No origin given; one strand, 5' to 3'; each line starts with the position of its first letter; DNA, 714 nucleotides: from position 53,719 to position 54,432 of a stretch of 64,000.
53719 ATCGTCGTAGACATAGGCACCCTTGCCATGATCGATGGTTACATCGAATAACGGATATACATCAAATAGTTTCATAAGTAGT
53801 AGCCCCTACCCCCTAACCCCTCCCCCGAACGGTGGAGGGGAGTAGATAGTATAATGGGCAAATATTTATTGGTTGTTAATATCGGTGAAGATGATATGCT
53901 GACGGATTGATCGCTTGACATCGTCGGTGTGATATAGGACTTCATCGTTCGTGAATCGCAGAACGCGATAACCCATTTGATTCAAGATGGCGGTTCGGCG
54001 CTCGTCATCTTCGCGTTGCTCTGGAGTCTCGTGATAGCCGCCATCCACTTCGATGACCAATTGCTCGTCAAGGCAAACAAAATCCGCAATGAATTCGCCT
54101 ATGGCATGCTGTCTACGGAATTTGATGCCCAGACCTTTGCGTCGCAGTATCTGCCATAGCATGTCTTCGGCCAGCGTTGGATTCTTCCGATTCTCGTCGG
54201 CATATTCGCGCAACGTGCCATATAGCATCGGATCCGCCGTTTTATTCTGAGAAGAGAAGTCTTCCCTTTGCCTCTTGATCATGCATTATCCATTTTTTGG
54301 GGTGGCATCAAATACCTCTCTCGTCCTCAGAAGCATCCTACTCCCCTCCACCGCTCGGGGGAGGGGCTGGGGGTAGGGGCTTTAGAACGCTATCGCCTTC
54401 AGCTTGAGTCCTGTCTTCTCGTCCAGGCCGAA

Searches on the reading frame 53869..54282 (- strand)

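Call 31: search_protein_families(library=pfam, proteins=[window:53869-54282:-], max_evalue=0.001)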
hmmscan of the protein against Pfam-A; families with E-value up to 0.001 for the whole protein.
window:53869-54282:- (138 aa): 2 families
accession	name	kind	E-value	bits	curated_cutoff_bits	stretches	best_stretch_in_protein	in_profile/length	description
PF04480.18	DUF559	-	2.7e-33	114.5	20.6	1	24-129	3-107/109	Protein of unknown function (DUF559)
PF18741.7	MTES_1575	-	2.7e-10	40.6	38.2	1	44-130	7-96/96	REase_MTES_1575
